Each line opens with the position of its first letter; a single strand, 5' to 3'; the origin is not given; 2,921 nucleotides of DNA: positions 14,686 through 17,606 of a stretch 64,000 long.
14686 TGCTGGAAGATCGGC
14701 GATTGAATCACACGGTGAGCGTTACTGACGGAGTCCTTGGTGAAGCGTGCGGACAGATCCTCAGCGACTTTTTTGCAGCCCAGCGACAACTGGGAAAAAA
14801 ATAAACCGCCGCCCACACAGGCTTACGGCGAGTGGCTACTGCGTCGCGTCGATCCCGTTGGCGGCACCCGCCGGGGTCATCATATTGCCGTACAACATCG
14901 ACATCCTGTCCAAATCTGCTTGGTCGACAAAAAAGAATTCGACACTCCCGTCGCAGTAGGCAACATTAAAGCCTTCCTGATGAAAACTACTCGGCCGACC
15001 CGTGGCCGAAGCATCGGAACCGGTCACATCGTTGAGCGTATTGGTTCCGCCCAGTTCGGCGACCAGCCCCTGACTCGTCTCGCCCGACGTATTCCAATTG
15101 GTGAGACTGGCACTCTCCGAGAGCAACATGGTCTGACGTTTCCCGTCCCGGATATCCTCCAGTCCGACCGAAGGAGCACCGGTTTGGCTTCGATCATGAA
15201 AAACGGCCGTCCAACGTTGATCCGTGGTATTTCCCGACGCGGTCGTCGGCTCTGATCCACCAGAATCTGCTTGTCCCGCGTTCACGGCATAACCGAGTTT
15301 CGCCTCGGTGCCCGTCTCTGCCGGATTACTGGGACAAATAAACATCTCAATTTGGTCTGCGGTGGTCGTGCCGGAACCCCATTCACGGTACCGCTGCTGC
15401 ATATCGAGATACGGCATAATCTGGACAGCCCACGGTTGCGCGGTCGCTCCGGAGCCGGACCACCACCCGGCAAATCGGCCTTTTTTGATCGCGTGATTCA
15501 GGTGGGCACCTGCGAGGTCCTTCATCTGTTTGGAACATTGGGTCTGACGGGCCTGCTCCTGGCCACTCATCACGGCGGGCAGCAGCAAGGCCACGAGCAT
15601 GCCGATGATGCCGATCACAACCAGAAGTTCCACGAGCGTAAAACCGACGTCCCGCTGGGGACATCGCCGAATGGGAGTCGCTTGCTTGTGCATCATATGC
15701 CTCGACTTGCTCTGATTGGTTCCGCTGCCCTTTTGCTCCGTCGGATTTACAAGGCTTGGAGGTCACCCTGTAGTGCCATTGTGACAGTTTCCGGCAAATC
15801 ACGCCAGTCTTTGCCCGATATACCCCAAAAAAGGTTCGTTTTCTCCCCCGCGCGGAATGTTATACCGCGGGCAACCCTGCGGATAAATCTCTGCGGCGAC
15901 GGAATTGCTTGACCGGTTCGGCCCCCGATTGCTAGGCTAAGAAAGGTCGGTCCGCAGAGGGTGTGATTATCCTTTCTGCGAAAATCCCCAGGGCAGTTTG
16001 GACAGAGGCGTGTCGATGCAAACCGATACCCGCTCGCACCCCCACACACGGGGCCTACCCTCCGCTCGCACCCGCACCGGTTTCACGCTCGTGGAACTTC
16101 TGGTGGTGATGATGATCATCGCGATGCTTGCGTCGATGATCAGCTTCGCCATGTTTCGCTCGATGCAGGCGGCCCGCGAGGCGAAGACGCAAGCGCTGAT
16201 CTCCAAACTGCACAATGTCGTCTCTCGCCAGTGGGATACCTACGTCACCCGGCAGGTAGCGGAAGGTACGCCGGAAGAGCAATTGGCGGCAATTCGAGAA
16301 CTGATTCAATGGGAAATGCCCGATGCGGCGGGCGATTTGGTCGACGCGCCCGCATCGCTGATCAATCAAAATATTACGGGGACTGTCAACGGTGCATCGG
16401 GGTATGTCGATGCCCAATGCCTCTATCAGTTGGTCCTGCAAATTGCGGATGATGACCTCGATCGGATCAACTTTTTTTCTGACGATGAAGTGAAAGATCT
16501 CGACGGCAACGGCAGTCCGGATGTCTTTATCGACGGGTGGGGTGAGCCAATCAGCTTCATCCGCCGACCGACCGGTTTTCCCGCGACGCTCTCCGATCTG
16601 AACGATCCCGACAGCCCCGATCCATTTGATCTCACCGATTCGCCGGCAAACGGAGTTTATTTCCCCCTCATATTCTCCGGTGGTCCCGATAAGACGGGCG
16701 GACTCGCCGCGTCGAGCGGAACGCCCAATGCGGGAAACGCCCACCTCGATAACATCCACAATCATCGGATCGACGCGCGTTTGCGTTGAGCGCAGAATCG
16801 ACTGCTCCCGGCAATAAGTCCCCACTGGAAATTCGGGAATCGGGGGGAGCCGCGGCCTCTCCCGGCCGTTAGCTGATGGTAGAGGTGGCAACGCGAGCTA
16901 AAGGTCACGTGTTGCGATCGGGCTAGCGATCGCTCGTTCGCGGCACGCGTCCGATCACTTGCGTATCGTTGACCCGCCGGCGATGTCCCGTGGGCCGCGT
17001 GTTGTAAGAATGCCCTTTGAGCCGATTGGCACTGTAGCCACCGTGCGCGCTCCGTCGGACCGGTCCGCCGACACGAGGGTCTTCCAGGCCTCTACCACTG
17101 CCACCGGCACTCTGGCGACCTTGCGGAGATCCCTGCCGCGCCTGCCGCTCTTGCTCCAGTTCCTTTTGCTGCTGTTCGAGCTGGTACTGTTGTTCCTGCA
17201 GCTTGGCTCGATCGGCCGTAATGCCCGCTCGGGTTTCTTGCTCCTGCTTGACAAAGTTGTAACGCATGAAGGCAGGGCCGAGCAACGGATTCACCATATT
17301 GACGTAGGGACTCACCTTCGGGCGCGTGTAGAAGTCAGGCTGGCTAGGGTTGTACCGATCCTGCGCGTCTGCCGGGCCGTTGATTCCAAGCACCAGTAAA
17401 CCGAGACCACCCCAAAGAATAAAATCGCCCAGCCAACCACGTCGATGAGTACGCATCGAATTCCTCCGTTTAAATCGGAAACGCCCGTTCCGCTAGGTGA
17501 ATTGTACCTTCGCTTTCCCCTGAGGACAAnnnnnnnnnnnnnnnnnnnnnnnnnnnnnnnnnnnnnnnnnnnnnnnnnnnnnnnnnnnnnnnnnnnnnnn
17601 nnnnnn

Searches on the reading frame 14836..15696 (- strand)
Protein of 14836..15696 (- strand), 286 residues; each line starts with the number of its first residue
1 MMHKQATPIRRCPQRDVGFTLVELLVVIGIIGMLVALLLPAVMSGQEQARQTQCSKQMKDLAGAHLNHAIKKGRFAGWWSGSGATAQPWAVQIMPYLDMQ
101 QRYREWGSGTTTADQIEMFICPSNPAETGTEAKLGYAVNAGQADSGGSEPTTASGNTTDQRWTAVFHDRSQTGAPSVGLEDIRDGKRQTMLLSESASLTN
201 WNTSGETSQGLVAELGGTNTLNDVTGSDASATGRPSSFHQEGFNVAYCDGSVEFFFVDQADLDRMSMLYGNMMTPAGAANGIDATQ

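Call 17: search_protein_families(library=pfam, proteins=[window:14836-15696:-], max_evalue=0.001)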
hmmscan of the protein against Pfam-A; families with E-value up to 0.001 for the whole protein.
window:14836-15696:- (286 aa): 1 family
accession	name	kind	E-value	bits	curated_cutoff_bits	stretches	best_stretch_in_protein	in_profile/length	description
PF07596.16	SBP_bac_10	-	1.7e-22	81.2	23.3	1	44-256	2-261/268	Protein of unknown function (DUF1559)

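Call 56: search_protein_families(library=ncbifam, proteins=[window:14836-15696:-], max_evalue=0.001)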
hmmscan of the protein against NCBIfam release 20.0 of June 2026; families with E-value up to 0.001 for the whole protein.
window:14836-15696:- (286 aa): 8 families
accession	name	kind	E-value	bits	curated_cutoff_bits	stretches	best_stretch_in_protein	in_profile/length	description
TIGR01710.1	typeII_sec_gspG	equivalog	3.2e-11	43.4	88.85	1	18-75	2-59/134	type II secretion system major pseudopilin GspG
TIGR01708.2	typeII_sec_gspH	equivalog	1.1e-08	35.3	80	1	18-107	3-84/169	type II secretion system minor pseudopilin GspH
NF041775.1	typeIV_PilA_Myxo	equivalog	6.8e-08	32.7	400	1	11-76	5-70/214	type IV pilin protein PilA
TIGR04294.2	pre_pil_HX9DG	domain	6.8e-08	32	19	1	235-255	1-21/22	H-X9-DG-CTERM domain-containing protein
NF041013.1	T4P_ComGE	equivalog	1.7e-06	28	49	1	18-73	5-60/83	competence type IV pilus minor pilin ComGE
NF040999.1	pilin_ComGC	equivalog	2e-06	27.9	75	1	18-57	3-42/84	competence type IV pilus major pilin ComGC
TIGR02596.1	TIGR02596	subfamily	6.5e-05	23.1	70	1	19-66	1-49/196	Verru_Chthon cassette protein D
NF007862.0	PRK10574.1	equivalog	9.2e-05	22.6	138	1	15-44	3-32/145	prepilin peptidase-dependent pilin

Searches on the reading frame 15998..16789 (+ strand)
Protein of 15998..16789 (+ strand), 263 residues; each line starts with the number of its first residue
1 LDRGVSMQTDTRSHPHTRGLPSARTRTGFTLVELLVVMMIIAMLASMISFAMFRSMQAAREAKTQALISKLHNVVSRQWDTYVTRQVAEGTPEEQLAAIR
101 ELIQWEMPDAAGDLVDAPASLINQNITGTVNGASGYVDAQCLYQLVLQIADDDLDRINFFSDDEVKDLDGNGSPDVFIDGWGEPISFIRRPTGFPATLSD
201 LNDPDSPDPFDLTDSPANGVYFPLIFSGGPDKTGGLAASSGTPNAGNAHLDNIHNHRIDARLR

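Call 17: search_protein_families(library=pfam, proteins=[window:15998-16789:+], max_evalue=0.001)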
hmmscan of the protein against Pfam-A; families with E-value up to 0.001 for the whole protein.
window:15998-16789:+ (263 aa): 1 family
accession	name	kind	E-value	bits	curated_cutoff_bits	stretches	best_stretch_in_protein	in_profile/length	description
PF07963.17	N_methyl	-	7.9e-07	28.8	21.2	1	25-48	3-26/27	Prokaryotic N-terminal methylation motif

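Call 56: search_protein_families(library=ncbifam, proteins=[window:15998-16789:+], max_evalue=0.001)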
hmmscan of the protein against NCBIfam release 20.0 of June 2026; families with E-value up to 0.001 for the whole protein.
window:15998-16789:+ (263 aa): 7 families
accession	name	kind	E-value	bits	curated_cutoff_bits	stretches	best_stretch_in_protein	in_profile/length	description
TIGR01710.1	typeII_sec_gspG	equivalog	4.4e-07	30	88.85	1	28-75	2-49/134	type II secretion system major pseudopilin GspG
TIGR01708.2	typeII_sec_gspH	equivalog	5.4e-07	29.8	80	1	27-66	2-40/169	type II secretion system minor pseudopilin GspH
TIGR02532.1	IV_pilin_GFxxxE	domain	1.8e-06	27.6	16.3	1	27-48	2-23/24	prepilin-type N-terminal cleavage/methylation domain-containing protein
NF040999.1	pilin_ComGC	equivalog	3.9e-05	23.8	75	1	27-86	2-57/84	competence type IV pilus major pilin ComGC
NF041013.1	T4P_ComGE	equivalog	0.00014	21.9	49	1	28-66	5-43/83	competence type IV pilus minor pilin ComGE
NF007800.0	PRK10506.1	equivalog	0.00059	19.7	158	1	24-50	6-32/163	prepilin peptidase-dependent protein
NF007862.0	PRK10574.1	equivalog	0.001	19.2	138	0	25-52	3-30/145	prepilin peptidase-dependent pilin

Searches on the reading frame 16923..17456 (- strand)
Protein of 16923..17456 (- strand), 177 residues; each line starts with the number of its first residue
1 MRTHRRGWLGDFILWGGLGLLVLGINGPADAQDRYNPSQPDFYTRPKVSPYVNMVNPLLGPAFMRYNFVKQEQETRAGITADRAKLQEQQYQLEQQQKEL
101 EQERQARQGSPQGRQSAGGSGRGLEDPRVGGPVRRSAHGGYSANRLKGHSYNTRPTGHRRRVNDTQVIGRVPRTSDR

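Call 17: search_protein_families(library=pfam, proteins=[window:16923-17456:-], max_evalue=0.001)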
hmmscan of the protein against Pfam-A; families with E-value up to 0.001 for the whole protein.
window:16923-17456:- (177 aa): 0 families

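Call 56: search_protein_families(library=ncbifam, proteins=[window:16923-17456:-], max_evalue=0.001)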
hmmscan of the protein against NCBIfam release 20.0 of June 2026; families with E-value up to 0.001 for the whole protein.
window:16923-17456:- (177 aa): 0 families
